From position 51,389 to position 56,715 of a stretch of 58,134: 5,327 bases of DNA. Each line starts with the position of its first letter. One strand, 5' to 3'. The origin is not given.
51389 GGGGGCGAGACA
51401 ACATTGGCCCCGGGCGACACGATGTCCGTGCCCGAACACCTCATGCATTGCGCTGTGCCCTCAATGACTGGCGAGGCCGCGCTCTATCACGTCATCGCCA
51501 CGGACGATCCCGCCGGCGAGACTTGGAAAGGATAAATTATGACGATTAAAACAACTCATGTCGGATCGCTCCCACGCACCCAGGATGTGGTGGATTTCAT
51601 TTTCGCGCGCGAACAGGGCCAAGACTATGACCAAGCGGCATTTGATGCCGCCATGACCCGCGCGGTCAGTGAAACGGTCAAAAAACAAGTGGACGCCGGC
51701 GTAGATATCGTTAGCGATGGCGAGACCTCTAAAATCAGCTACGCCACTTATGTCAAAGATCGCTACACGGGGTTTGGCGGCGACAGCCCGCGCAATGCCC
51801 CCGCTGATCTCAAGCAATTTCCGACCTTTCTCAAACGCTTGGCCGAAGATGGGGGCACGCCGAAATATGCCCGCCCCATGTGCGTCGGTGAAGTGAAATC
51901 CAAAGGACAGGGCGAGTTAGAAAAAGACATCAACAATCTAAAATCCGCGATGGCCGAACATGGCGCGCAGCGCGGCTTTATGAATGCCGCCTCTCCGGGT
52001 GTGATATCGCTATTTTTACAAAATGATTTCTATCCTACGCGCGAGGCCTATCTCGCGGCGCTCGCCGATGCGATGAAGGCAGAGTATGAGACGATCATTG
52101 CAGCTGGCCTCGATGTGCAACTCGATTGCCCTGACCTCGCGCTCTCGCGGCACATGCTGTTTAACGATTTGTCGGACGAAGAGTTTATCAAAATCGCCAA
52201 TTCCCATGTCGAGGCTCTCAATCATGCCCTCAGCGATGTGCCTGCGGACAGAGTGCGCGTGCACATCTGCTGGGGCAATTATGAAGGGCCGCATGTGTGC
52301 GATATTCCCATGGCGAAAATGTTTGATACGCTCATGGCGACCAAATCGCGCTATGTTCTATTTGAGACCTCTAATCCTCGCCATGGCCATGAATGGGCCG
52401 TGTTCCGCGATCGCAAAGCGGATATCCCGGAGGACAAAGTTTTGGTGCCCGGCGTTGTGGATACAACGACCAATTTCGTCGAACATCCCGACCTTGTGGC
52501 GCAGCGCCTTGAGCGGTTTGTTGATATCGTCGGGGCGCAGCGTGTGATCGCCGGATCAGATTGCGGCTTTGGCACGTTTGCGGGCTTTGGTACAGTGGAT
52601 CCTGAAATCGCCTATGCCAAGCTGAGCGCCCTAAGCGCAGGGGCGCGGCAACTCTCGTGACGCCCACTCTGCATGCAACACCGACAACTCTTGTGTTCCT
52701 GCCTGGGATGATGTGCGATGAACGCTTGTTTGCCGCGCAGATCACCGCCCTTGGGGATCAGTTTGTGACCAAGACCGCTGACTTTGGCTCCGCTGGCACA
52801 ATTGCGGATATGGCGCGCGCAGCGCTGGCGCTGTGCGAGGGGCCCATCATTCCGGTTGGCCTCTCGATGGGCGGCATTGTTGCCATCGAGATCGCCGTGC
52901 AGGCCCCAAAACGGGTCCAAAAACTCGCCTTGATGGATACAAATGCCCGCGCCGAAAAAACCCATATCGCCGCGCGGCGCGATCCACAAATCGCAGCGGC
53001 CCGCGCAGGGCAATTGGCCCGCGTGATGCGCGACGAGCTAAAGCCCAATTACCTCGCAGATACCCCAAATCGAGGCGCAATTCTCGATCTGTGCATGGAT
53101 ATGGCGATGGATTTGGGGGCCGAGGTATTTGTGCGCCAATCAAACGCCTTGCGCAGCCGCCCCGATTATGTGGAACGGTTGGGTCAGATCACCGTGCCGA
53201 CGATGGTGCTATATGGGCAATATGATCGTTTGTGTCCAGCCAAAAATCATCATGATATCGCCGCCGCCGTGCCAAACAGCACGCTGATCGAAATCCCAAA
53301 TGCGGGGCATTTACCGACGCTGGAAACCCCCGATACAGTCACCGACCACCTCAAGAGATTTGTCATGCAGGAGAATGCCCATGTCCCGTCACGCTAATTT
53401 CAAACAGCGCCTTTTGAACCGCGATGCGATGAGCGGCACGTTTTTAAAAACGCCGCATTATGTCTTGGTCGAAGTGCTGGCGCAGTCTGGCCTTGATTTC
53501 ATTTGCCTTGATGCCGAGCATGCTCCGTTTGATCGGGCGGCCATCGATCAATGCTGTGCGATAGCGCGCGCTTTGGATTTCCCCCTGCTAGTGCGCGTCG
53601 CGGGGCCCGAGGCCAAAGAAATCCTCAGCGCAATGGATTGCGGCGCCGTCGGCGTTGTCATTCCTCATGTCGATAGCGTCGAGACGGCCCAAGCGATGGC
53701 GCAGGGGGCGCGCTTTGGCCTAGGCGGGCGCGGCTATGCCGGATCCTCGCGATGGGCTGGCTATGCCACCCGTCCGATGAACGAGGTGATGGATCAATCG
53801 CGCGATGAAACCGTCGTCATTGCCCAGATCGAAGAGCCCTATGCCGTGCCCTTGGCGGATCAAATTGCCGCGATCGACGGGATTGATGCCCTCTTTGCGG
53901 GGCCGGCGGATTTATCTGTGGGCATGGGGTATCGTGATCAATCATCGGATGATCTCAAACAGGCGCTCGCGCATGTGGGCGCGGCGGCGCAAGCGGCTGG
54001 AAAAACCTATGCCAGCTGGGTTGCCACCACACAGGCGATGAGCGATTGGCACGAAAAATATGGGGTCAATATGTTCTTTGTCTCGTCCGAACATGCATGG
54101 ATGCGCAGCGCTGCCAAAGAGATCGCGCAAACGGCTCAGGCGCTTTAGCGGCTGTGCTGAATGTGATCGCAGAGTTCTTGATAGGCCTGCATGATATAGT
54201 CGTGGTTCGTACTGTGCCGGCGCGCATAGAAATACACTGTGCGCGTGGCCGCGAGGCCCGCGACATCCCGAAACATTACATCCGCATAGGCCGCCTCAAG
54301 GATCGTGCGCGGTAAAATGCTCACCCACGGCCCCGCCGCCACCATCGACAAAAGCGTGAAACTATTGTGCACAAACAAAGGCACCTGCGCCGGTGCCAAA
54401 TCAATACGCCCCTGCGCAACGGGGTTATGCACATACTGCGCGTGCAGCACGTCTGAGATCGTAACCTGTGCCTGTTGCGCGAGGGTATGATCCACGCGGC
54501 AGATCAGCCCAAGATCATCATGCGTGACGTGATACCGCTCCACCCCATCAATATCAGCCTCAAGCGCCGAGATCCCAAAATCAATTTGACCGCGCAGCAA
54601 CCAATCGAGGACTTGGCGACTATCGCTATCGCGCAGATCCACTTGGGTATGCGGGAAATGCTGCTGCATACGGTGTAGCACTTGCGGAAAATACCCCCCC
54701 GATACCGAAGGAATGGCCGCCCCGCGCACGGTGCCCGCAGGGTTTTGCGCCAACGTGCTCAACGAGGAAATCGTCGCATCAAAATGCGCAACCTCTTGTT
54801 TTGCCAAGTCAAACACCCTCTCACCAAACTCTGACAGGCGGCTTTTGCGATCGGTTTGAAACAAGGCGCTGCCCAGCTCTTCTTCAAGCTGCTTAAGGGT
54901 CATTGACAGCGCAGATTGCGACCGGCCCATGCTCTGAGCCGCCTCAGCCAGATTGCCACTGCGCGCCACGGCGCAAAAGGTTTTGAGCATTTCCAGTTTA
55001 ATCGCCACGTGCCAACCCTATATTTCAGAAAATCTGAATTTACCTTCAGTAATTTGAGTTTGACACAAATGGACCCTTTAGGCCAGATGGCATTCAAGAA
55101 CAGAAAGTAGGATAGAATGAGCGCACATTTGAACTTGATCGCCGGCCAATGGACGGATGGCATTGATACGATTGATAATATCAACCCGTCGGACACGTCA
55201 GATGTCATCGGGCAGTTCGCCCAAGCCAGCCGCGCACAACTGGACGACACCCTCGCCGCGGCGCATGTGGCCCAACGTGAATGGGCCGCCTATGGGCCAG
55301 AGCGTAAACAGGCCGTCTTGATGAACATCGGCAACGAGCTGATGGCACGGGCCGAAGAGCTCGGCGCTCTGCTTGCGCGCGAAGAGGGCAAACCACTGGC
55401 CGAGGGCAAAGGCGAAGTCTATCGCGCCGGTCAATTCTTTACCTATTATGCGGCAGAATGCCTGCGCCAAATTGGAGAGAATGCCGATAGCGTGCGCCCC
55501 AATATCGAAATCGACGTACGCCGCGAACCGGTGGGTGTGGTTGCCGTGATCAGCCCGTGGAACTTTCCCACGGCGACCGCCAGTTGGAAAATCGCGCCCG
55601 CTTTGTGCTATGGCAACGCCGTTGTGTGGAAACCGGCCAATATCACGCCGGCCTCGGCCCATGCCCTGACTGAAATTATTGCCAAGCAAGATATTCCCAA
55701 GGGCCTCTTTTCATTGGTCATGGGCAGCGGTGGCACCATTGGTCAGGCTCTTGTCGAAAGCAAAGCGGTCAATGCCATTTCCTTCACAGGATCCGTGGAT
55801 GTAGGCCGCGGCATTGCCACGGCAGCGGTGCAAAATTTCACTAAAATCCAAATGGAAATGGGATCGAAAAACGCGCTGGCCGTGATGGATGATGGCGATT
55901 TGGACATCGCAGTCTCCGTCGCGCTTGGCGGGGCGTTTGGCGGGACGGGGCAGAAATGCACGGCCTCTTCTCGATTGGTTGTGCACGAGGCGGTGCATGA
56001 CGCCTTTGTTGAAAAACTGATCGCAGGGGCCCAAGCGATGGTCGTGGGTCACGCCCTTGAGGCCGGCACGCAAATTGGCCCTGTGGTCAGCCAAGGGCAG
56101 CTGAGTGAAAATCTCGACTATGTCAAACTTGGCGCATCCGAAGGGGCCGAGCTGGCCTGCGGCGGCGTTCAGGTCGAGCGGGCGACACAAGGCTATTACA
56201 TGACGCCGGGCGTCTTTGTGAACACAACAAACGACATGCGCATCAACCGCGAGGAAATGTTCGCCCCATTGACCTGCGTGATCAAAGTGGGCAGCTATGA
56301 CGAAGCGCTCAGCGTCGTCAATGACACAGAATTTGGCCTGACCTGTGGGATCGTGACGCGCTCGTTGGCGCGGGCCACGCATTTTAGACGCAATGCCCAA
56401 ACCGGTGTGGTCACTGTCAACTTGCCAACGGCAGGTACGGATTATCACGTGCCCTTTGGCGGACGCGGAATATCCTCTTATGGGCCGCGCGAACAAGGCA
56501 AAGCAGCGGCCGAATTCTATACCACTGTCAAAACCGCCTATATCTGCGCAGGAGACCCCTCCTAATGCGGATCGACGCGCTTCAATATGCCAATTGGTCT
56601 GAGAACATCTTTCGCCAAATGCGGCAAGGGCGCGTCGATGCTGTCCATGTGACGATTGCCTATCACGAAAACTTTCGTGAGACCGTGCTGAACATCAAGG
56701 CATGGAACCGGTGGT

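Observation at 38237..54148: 17-gene LacI-linked catabolic locus that matches no characterised pathway I know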

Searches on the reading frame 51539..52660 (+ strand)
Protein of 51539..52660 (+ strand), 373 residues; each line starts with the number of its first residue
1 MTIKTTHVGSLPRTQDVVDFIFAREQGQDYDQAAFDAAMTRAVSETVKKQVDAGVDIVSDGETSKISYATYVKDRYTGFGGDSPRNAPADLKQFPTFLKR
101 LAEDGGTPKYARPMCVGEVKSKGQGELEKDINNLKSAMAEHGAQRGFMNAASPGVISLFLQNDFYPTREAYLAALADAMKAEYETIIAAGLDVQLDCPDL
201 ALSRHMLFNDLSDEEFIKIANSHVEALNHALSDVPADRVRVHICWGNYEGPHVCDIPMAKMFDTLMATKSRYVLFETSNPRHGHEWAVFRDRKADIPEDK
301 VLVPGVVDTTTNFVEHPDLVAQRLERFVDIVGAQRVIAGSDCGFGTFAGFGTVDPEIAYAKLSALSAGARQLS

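Call 4: search_protein_families(library=pfam, proteins=[window:51539-52660:+], max_evalue=0.01)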
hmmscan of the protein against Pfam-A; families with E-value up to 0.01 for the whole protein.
window:51539-52660:+ (373 aa): 1 family
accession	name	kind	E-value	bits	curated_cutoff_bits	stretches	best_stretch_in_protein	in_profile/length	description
PF01717.24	Meth_synt_2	-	1.3e-12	48.1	21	2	167-346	144-305/324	Cobalamin-independent synthase, Catalytic domain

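Call 6: search_protein_families(library=ncbifam, proteins=[window:51539-52660:+], max_evalue=0.001)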
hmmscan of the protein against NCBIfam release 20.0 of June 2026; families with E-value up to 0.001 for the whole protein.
window:51539-52660:+ (373 aa): 7 families
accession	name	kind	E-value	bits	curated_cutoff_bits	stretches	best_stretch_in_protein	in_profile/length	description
NF003317.0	PRK04326.1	equivalog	4.8e-25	88.4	406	1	3-371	9-321/340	methionine synthase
NF006589.0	PRK09121.1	equivalog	1.5e-15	57.1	392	1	300-370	270-334/342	methionine synthase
NF002119.0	PRK00957.1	equivalog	6.1e-14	51.9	258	2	155-370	121-302/306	methionine synthase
NF004875.0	PRK06233.1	equivalog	7.8e-14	51.3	576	1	162-353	157-352/373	vitamin B12 independent methionine synthase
NF005085.0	PRK06520.1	subfamily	1.6e-11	44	313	1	160-362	153-357/368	5-methyltetrahydropteroyltriglutamate--homocysteine S-methyltransferase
NF003556.0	PRK05222.1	equivalog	8.8e-07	28.2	541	1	4-79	421-495/750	5-methyltetrahydropteroyltriglutamate--homocysteine S-methyltransferase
TIGR01371.1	met_syn_B12ind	equivalog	4.7e-05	22.6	929.95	0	4-79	427-501/754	5-methyltetrahydropteroyltriglutamate--homocysteine S-methyltransferase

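Call 10: search_solved_structures(query=window:51539-52660:+, max_evalue=0.01)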
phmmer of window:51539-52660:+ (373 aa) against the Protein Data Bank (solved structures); distinct sequences matched with E-value up to 0.01: 2.
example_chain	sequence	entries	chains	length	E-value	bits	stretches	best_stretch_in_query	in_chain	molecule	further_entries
1ypx_A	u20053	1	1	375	4.5e-06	29.3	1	222-348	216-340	putative vitamin-B12 independent methionine synthase family protein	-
3rpd_A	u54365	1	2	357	8.8e-05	25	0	300-370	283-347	Methionine synthase (B12-independent)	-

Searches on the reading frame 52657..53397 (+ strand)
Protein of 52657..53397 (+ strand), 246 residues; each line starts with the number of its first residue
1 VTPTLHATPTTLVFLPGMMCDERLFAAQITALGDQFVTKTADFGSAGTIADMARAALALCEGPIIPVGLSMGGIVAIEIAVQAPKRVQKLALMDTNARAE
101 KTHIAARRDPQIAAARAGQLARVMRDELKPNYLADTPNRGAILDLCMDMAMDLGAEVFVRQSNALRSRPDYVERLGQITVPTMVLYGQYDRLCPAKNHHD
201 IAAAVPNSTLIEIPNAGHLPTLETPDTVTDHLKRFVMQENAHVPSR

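Call 4: search_protein_families(library=pfam, proteins=[window:52657-53397:+], max_evalue=0.01)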
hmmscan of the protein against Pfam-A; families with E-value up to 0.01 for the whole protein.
window:52657-53397:+ (246 aa): 7 families
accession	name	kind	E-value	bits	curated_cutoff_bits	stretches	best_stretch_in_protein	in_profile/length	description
PF12697.13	Abhydrolase_6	-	1.4e-14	55.7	26.3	1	47-229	46-215/217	Alpha/beta hydrolase family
PF00561.26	Abhydrolase_1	-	8.2e-14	52.3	25.8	1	41-223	48-243/245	alpha/beta hydrolase fold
PF12146.15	Hydrolase_4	-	1.7e-11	44.4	27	1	62-223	76-237/239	Serine aminopeptidase, S33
PF03096.20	Ndr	-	2.2e-05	23.7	23.3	1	45-237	81-277/283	Ndr family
PF03959.19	FSH1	-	0.00057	20.1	21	0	174-222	155-204/211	Serine hydrolase (FSH1)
PF08386.16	Abhydrolase_4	-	0.0011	19.5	21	1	176-237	31-92/103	TAP-like protein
PF00975.26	Thioesterase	-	0.0066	17.1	26.4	1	43-228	45-218/226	Thioesterase domain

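Call 6: search_protein_families(library=ncbifam, proteins=[window:52657-53397:+], max_evalue=0.001)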
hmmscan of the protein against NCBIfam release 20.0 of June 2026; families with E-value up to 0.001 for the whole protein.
window:52657-53397:+ (246 aa): 31 families (the best 25 are shown)
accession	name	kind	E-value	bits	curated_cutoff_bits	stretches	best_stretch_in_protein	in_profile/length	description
NF051488.1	bifunc_PcaDC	exception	9e-30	104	390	1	10-240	13-254/375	bifunctional 3-oxoadipate enol-lactonase/4-carboxymuconolactone decarboxylase PcaDC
TIGR02427.1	protocat_pcaD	equivalog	3.7e-29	101.9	255.85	1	10-236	14-250/251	3-oxoadipate enol-lactonase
NF051487.1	bifunc_PcaCD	exception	3.4e-23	82.4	430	1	48-237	224-412/413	bifunctional 4-carboxymuconolactone decarboxylase/3-oxoadipate enol-lactonase PcaCD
TIGR01738.1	bioH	equivalog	6.5e-18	65.2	206.95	1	45-236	48-245/245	pimeloyl-ACP methyl ester esterase BioH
NF011457.0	PRK14875.1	equivalog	6e-14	51.8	307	1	39-237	174-370/372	acetoin dehydrogenase dihydrolipoyllysine-residue acetyltransferase subunit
NF052610.1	macro_16_ester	equivalog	4.2e-13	49.3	420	2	164-219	208-263/281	alpha/beta fold macrolide esterase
TIGR03695.1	menH_SHCHC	equivalog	8.4e-12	45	208.55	1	166-236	182-251/252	2-succinyl-6-hydroxy-2,4-cyclohexadiene-1-carboxylate synthase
TIGR03611.1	RutD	equivalog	9.1e-12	44.9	238.5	1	10-236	14-255/258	pyrimidine utilization protein D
NF050089.1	i_nPHAscl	equivalog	9.7e-12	44.5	300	1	174-236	225-288/288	intracellular short-chain-length polyhydroxyalkanoate depolymerase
NF041759.1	mac_hydro_EstT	equivalog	2.6e-11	43.2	450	1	165-236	206-277/278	macrolide hydrolase EstT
NF052614.1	AB_fold_OlsI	equivalog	2e-10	40.6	385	1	173-241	191-260/272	ornithine lipid biosynthesis O-acyltransferase OlsI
TIGR01250.1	pro_imino_pep_2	subfamily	1.1e-09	38.3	167.65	1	170-236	222-287/288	proline iminopeptidase-family hydrolase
NF053683.1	esterase_mleBRB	exception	1.8e-08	34.3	585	1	169-228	209-268/280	BRB family alpha/beta fold macrolide esterase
NF053693.1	esterase_mleCBF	exception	4.3e-08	32.9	564.5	1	165-230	207-272/279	CBF family alpha/beta fold macrolide esterase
NF007674.0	PRK10349.1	equivalog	1.1e-07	31.8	449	1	40-93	53-105/256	pimeloyl-ACP methyl ester esterase BioH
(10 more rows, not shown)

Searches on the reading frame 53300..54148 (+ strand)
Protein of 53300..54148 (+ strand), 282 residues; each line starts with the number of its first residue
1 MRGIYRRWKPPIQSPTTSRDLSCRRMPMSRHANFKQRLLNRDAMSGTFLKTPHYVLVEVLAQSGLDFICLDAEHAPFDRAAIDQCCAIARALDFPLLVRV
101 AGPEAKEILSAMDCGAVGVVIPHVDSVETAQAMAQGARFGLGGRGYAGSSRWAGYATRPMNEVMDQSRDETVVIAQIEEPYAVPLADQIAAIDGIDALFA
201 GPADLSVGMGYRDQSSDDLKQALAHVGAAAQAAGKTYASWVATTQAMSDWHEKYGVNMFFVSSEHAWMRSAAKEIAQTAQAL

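Call 4: search_protein_families(library=pfam, proteins=[window:53300-54148:+], max_evalue=0.01)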
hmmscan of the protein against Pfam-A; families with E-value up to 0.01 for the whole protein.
window:53300-54148:+ (282 aa): 1 family
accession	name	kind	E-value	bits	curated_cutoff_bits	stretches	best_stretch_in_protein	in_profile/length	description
PF03328.21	HpcH_HpaI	-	3.9e-23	82.3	25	1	45-248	2-198/221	HpcH/HpaI aldolase/citrate lyase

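Call 6: search_protein_families(library=ncbifam, proteins=[window:53300-54148:+], max_evalue=0.001)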
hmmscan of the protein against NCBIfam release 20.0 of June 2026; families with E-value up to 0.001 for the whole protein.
window:53300-54148:+ (282 aa): 4 families
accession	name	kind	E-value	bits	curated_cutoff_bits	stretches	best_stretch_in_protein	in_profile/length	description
NF007849.0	PRK10558.1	equivalog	1.1e-33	116.7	393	1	32-278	8-253/256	2-dehydro-3-deoxyglucarate aldolase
TIGR03239.1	GarL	equivalog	1.4e-32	113.3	406.75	1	33-278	2-246/249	2-dehydro-3-deoxyglucarate aldolase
TIGR02311.1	HpaI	equivalog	7.3e-29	101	368.8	1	33-277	2-246/249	4-hydroxy-2-oxoheptanedioate aldolase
NF007521.0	PRK10128.1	equivalog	1.5e-26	93.5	441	1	33-262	8-237/267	2-keto-3-deoxy-L-rhamnonate aldolase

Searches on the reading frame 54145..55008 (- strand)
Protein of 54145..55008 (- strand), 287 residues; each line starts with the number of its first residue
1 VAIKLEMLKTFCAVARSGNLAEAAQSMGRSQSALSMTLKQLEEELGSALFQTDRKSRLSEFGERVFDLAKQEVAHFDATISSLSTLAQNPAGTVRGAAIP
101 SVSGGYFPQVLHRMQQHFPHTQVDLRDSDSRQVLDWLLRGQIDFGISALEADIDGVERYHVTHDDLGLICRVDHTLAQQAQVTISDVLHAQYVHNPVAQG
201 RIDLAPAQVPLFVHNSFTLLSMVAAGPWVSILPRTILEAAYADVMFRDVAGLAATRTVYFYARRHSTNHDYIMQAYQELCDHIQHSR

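Call 4: search_protein_families(library=pfam, proteins=[window:54145-55008:-], max_evalue=0.01)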
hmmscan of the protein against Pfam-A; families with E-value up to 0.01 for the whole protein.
window:54145-55008:- (287 aa): 3 families
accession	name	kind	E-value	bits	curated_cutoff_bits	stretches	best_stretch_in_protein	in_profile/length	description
PF03466.25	LysR_substrate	-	4.4e-30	105.1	28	1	88-269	2-194/209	LysR substrate binding domain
PF00126.33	HTH_1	-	3.4e-17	62.6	26.6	1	5-63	1-60/60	Bacterial regulatory helix-turn-helix protein, lysR family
PF13556.12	HTH_30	-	0.0067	16.6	27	0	9-56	3-51/59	PucR C-terminal helix-turn-helix domain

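Call 6: search_protein_families(library=ncbifam, proteins=[window:54145-55008:-], max_evalue=0.001)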
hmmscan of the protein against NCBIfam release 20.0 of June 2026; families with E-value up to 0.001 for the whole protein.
window:54145-55008:- (287 aa): 52 families (the best 25 are shown)
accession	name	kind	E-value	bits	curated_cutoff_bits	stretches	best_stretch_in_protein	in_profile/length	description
NF040786.1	LysR_Sec_metab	equivalog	8e-32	110.4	250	1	4-279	2-293/298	selenium metabolism-associated LysR family transcriptional regulator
NF052633.1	LysR_TF_PsrA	exception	2.7e-29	102.1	540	1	3-234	5-246/297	L-proline-binding transcription factor PsrA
TIGR02424.1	TF_pcaQ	equivalog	1.9e-27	95.9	303.8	1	3-199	3-201/300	pca operon transcription factor PcaQ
NF047520.1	trans_act_CidR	equivalog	4.4e-26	91.7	415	1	5-193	3-192/292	cidABC operon transcriptional activator CidR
NF047711.1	PutUtilRegPtrR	equivalog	2.4e-25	89.2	400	1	4-266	2-270/283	putrescine utilization regulator PtrR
NF045775.1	acetoin_reg_AlsR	exception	2.1e-24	86.5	430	1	5-191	3-190/290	acetoin biosynthesis transcriptional regulator AlsR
NF008416.0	PRK11242.1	equivalog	1.8e-23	83.3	277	1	7-279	5-286/300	transcriptional regulator CynR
NF053705.1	TransRegGltCGpos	equivalog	1.4e-21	77.1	350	1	6-194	4-194/300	glutamate biosynthesis transcriptional regulator GltC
TIGR03339.1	phn_lysR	subfamily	4.1e-21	75.5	341.1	1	8-187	2-179/279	aminoethylphosphonate catabolism associated LysR family transcriptional regulator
NF045990.1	TransRegCbbRRhodb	equivalog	1.7e-20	73.2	450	1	2-194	5-199/304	LysR family regulator CbbR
NF008722.0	PRK11716.1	equivalog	6.9e-20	71.2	246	1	5-237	3-246/293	HTH-type transcriptional activator IlvY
NF007385.0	PRK09906.1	equivalog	4.8e-19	68.6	356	1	5-201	3-199/296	DNA-binding transcriptional regulator HcaR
NF007439.0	PRK09986.1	equivalog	6.7e-19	68.4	290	1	3-249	7-266/296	LysR family transcriptional regulator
NF040889.1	trans_reg_YeiE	equivalog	1.1e-18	67.5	480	1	1-200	1-196/288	DNA-binding transcriptional regulator YeiE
NF008095.0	PRK10837.1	subfamily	3.5e-17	62.6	281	1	1-198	1-194/290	LysR family transcriptional regulator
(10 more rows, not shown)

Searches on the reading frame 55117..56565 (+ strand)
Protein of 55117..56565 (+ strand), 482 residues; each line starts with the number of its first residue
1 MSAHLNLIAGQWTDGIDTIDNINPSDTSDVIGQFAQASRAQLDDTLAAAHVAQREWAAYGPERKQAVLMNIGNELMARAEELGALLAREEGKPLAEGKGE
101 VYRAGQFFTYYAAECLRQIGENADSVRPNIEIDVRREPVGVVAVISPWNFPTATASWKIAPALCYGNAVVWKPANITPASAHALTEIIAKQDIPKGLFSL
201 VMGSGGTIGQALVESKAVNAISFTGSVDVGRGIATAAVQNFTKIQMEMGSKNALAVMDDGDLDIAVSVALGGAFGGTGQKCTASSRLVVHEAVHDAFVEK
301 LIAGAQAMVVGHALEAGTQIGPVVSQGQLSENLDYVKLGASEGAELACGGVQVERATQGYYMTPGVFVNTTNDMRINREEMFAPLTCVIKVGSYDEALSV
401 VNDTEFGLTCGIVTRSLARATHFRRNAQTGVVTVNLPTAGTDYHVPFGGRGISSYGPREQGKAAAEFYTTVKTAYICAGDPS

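Call 4: search_protein_families(library=pfam, proteins=[window:55117-56565:+], max_evalue=0.01)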
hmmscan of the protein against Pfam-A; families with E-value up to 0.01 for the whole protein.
window:55117-56565:+ (482 aa): 1 family
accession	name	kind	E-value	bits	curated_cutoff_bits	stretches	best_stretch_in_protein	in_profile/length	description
PF00171.27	Aldedh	-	4.1e-148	494.2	23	1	13-473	2-460/461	Aldehyde dehydrogenase family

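Call 6: search_protein_families(library=ncbifam, proteins=[window:55117-56565:+], max_evalue=0.001)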
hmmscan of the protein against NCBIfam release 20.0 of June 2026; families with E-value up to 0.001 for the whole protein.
window:55117-56565:+ (482 aa): 44 families (the best 25 are shown)
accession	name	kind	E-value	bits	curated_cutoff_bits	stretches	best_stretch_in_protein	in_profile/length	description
NF042993.1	AlphKGSA_gudD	equivalog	1.5e-141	472.4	770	1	4-476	4-480/481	alpha-ketoglutaric semialdehyde dehydrogenase GucD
NF052305.1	DioxValDhHalo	equivalog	2e-141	472.2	750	1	4-475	5-480/483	2,5-dioxovalerate dehydrogenase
TIGR01804.1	BADH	equivalog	2.7e-113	378.9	668.6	1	8-472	2-467/467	betaine-aldehyde dehydrogenase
TIGR02299.1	HpaE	equivalog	8.7e-112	374.2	638.35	1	6-480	3-480/488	5-carboxymethyl-2-hydroxymuconate semialdehyde dehydrogenase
NF009725.0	PRK13252.1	equivalog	1.6e-106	356.7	593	1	7-477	10-480/488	betaine-aldehyde dehydrogenase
NF002852.0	PRK03137.1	subfamily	6.3e-100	335.4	648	1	7-454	40-490/514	L-glutamate gamma-semialdehyde dehydrogenase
NF010000.0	PRK13473.1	subfamily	8.5e-97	324.7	615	1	6-472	5-468/475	aminobutyraldehyde dehydrogenase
TIGR01237.1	D1pyr5carbox2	equivalog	3e-96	323.2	659.65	1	5-457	34-490/511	L-glutamate gamma-semialdehyde dehydrogenase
TIGR01780.1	SSADH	subfamily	6.7e-95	318.6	646.35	1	27-472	6-448/448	succinate-semialdehyde dehydrogenase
NF040648.1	lactal_redase_Meth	equivalog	2.6e-93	313.5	650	1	7-473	2-459/463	lactaldehyde dehydrogenase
NF007497.0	PRK10090.1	equivalog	2.5e-91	306.8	500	1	5-435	8-438/480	aldehyde dehydrogenase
NF045735.1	PaDhStyDPseudo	equivalog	1.6e-90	304.1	850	1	7-476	6-481/483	phenylacetaldehyde dehydrogenase StyD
NF045736.1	PaDhStyDRhodo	equivalog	3.8e-89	299.4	800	1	7-472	6-473/479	phenylacetaldehyde dehydrogenase StyD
TIGR03216.1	OH_muco_semi_DH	equivalog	4.3e-88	296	693.25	1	6-475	3-478/481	2-hydroxymuconic semialdehyde dehydrogenase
NF008415.0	PRK11241.1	equivalog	6.9e-87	292.1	828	1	7-478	14-480/482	NADP-dependent succinate-semialdehyde dehydrogenase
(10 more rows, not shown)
